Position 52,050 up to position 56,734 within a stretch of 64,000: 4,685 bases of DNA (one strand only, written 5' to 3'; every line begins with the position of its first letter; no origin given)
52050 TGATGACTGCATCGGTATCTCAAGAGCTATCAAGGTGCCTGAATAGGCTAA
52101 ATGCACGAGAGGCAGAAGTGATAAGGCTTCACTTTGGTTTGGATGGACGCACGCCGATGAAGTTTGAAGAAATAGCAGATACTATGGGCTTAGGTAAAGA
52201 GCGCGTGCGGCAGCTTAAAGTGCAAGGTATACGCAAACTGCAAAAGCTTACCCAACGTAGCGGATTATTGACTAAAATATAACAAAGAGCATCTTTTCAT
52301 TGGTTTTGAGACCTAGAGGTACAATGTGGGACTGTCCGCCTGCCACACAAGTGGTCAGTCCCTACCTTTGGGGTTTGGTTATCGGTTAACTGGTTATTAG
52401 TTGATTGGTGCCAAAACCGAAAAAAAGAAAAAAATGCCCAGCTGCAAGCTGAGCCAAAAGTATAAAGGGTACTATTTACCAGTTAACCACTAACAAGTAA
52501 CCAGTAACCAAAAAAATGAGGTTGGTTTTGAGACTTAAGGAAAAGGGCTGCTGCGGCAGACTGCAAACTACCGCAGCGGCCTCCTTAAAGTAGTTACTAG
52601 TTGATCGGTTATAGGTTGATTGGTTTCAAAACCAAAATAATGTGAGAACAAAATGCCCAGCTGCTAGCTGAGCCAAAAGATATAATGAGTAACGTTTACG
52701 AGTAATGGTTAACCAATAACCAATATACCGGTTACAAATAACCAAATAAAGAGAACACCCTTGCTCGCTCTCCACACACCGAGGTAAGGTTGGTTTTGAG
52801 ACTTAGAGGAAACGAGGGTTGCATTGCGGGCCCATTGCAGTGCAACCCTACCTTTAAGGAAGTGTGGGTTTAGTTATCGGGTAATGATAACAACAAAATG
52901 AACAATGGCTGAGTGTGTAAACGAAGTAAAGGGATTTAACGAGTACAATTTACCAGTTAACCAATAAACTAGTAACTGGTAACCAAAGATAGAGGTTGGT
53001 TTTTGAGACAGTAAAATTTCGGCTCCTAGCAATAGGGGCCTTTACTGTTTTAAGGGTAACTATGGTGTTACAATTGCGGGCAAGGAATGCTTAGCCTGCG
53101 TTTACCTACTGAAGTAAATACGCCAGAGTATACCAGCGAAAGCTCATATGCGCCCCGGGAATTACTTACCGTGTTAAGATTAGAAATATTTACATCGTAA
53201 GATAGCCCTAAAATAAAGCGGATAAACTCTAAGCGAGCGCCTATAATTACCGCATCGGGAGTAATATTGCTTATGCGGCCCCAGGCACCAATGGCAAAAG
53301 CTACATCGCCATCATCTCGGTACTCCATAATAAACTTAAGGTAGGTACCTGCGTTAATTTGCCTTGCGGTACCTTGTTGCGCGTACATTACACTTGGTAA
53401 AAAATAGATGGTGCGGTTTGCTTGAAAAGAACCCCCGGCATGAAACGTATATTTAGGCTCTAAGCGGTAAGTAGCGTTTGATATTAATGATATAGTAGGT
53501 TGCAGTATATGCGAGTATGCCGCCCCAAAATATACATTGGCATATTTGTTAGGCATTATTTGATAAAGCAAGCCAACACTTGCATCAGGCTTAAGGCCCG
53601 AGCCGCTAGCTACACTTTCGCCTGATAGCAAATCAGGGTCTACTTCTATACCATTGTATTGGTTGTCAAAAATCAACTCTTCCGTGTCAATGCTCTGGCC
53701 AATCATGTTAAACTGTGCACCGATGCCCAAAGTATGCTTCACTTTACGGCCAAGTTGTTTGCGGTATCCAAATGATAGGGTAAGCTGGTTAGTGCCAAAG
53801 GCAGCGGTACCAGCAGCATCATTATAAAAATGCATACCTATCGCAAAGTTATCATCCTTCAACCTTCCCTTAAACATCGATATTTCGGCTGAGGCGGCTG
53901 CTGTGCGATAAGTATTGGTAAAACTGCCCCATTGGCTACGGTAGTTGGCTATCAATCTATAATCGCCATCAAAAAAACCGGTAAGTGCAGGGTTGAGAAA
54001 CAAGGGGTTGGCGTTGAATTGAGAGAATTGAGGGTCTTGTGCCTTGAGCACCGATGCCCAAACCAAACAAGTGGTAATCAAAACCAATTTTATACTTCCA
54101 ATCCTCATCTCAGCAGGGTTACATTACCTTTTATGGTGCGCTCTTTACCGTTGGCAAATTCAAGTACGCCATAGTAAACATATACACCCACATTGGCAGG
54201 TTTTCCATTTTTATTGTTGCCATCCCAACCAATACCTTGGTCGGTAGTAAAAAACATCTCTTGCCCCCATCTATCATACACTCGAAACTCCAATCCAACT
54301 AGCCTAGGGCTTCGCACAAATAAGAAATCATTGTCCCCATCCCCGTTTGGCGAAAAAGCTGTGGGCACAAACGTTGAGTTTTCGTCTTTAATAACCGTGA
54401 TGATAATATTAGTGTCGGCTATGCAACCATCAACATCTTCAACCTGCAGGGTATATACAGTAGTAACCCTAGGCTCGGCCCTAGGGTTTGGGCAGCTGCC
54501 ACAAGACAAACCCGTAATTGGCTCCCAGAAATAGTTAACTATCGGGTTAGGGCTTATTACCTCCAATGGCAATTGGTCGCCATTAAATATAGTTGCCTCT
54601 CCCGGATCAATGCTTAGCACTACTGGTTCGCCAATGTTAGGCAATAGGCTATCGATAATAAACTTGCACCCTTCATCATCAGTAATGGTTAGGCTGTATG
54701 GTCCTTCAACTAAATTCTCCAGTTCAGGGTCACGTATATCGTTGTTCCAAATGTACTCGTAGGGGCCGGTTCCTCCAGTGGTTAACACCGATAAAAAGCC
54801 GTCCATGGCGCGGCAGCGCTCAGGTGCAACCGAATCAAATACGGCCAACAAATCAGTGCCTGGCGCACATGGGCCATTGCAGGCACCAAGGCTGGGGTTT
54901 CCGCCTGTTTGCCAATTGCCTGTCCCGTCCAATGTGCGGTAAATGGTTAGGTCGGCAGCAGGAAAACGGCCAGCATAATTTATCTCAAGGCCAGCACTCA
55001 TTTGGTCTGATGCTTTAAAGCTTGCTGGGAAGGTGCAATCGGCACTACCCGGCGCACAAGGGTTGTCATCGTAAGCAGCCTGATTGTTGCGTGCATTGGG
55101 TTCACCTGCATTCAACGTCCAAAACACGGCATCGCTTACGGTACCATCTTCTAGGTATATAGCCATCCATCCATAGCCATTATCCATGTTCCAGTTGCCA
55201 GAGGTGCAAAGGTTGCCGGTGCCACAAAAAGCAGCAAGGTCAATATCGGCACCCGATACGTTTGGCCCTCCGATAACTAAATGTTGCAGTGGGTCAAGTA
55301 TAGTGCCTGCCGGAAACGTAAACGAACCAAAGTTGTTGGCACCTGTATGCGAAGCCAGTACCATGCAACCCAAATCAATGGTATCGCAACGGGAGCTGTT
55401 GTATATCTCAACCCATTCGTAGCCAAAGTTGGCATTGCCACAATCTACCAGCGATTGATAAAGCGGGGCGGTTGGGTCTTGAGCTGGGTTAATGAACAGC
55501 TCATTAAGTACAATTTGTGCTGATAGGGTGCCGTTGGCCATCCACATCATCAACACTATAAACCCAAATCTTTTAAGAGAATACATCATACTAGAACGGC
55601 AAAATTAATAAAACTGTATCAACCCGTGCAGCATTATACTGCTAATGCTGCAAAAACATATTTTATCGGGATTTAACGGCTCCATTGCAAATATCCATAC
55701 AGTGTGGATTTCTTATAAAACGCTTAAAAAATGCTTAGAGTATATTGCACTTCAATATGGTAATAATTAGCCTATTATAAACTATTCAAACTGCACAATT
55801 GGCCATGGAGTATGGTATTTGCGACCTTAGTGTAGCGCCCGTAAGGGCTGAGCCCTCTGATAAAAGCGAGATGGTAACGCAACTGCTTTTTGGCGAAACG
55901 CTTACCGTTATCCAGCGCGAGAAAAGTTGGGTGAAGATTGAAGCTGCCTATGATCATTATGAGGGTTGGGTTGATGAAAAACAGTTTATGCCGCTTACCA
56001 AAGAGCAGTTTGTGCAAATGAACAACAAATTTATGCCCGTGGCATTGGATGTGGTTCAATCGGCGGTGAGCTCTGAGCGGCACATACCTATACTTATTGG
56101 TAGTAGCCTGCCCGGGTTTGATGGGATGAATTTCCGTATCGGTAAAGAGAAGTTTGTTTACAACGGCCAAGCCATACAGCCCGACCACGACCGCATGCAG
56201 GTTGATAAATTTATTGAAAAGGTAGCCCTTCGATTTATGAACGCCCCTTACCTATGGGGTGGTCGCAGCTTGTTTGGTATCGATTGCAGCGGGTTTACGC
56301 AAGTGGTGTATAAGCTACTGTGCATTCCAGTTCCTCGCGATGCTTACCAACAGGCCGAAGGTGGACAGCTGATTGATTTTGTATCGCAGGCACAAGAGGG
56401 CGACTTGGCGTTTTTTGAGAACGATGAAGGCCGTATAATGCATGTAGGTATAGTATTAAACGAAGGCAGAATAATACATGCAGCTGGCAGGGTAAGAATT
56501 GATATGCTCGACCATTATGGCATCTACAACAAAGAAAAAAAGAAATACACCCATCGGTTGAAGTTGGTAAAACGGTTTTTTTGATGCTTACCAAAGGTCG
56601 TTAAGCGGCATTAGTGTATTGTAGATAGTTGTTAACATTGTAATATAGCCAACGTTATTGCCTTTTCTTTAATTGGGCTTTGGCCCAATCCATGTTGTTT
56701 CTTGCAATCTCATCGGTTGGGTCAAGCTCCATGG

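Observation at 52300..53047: Four tandem structured units in a convergent intergenic region: conserved 15-mer plus hairpins with different stem sequences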

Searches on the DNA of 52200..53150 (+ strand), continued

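Call 49: search_with_rna_model(model_id=R1, sources=[window, L067, L099, L149, L174, L180, L181, L182, L183, L184], max_evalue=0.00005, make_alignment=true)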
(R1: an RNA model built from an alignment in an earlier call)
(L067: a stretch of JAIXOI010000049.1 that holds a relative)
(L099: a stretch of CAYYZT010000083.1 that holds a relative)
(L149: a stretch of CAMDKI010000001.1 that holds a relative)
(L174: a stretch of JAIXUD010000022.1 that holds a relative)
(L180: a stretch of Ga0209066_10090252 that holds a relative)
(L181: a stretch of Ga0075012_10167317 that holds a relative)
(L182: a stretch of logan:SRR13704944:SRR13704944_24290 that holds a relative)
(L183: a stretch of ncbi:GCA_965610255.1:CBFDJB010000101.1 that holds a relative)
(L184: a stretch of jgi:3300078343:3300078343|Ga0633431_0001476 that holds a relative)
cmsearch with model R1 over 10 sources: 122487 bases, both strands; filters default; matches with E-value up to 0.00005: 31.
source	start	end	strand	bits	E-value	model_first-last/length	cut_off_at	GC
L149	575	655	+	99.6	1.3e-16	1-81/81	no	0.52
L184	5066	5146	+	98.9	1.7e-16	1-81/81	no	0.48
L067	982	1062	+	98.1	2.4e-16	1-81/81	no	0.53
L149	735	815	+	98.1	2.4e-16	1-81/81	no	0.53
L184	5227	5307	+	97.6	3e-16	1-81/81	no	0.46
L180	22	102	+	91.6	3.9e-15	1-81/81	no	0.48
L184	5388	5465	+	89.1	1.1e-14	1-81/81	no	0.5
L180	372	449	+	88.9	1.3e-14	1-81/81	no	0.51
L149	895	972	+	88.7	1.4e-14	1-81/81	no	0.5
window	52514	52592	+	88.1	1.8e-14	1-81/81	no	0.49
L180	216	293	+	87.8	2.1e-14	1-81/81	no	0.5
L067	1142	1220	+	83.6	1.2e-13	1-81/81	no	0.49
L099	4091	4169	-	81.7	2.8e-13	1-81/81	no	0.54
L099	3825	3904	-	79.7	6.5e-13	1-81/81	no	0.55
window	52782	52861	+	66.1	2.3e-10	1-81/81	no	0.49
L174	2590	2671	+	64.7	4.1e-10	1-81/81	no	0.54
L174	2413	2491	+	61.8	1.5e-09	1-81/81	no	0.49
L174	2005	2089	+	58.3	6.4e-09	1-81/81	no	0.45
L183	5357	5443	+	57.8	8e-09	1-81/81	no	0.51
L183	6011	6092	+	56.4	1.4e-08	1-81/81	no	0.51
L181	1268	1353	+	54.8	2.9e-08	1-81/81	no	0.48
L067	682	768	+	51.8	1e-07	1-81/81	no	0.48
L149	284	369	+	48.9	3.6e-07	1-81/81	no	0.49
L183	5563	5650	+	47.5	6.6e-07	1-81/81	no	0.49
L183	5176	5259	+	46.3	1.1e-06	1-81/81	no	0.49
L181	1560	1597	+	44.7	2.2e-06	1-38/81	3'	0.42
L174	1791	1877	+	43.2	4.2e-06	1-81/81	no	0.49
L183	5806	5892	+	43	4.7e-06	1-81/81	no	0.51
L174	2227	2309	+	42.5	5.8e-06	1-81/81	no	0.52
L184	4874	4960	+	42.4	5.9e-06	1-81/81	no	0.47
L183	4970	5055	+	40.1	1.6e-05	1-81/81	no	0.52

Alignment A4: 31 matches aligned to the model, 120 columns, each read 5' to 3' on its own strand. Consensus structure (alignment columns), stored with it:
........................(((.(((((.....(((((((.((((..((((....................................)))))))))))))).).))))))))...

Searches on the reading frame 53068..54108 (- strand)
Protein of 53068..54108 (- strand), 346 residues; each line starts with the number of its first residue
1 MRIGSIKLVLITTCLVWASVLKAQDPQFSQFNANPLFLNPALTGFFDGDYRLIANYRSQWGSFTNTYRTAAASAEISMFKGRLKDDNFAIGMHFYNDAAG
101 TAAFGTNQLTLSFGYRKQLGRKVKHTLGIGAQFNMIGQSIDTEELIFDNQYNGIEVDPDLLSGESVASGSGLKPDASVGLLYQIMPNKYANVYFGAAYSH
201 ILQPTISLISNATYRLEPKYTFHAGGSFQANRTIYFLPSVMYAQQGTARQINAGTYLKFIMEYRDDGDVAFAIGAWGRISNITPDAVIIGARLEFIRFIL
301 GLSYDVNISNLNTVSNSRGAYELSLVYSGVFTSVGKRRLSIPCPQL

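Call 11: search_protein_families(library=pfam, proteins=[window:53068-54108:-])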
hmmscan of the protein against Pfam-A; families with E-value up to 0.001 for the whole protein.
window:53068-54108:- (346 aa): 1 family
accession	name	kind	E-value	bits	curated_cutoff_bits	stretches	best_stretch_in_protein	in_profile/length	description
PF11751.14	PorP_SprF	-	1e-43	150.3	22.3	1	22-327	3-273/273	Type IX secretion system membrane protein PorP/SprF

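Call 12: find_encoding_contigs(protein=window:53068-54108:-, flank=10000, max_places=10)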
Protein window:53068-54108:- (346 aa): 2 contigs read that carry it; 2 places shown.
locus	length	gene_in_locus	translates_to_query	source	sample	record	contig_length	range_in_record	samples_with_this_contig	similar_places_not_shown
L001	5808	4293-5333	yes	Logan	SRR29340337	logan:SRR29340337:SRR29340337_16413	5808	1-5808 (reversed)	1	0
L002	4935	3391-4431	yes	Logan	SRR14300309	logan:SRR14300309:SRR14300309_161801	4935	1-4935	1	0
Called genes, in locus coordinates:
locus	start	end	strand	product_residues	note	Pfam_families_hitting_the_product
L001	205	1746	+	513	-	PF13231:PMT_2 (weak), PF13181:TPR_8 (faint), PF13414:TPR_11 (faint), PF00515:TPR_1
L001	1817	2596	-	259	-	PF08239:SH3_3, PF18348:SH3_16, PF00877:NLPC_P60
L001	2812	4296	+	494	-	PF00932:LTD (weak), PF13585:CHU_C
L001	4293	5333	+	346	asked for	PF11751:PorP_SprF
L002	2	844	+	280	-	?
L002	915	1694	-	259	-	PF08239:SH3_3, PF18348:SH3_16, PF00877:NLPC_P60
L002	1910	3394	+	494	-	PF00932:LTD (weak), PF13585:CHU_C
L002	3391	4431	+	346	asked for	PF11751:PorP_SprF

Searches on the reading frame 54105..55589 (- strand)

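Call 11: search_protein_families(library=pfam, proteins=[window:54105-55589:-])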
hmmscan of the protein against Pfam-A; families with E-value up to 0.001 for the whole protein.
window:54105-55589:- (494 aa): 3 families
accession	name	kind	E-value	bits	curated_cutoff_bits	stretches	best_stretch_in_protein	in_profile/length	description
PF13585.12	CHU_C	-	3.5e-15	56.3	27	1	408-491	3-85/86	CHU_C Type IX secretion signal domain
PF00932.25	LTD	-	1.4e-07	32.3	34.3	1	40-157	22-107/109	Lamin Tail Domain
PF13573.12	SprB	-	0.00023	21.2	28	1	258-283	8-34/37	SprB repeat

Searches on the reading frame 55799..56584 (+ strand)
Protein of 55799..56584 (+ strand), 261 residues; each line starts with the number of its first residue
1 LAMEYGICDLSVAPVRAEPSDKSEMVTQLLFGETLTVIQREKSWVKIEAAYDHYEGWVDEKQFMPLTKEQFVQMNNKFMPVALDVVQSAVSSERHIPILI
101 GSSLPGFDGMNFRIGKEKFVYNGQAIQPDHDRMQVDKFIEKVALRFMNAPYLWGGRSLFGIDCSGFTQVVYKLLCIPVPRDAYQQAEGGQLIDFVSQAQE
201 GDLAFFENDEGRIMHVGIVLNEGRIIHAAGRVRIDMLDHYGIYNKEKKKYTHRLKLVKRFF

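Call 65: search_protein_families(library=pfam, proteins=[window:55799-56584:+], max_evalue=0.00001)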
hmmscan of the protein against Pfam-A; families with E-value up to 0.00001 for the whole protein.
window:55799-56584:+ (261 aa): 3 families
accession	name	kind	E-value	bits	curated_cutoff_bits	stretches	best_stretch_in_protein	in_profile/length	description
PF00877.26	NLPC_P60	-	8.8e-21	74.3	23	1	149-243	2-95/105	NlpC/P60 family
PF18348.7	SH3_16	-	3.2e-15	56.1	25.8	1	15-62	1-48/49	Bacterial dipeptidyl-peptidase Sh3 domain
PF08239.17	SH3_3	-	1.4e-11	44.8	27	1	12-59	2-49/54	Bacterial SH3 domain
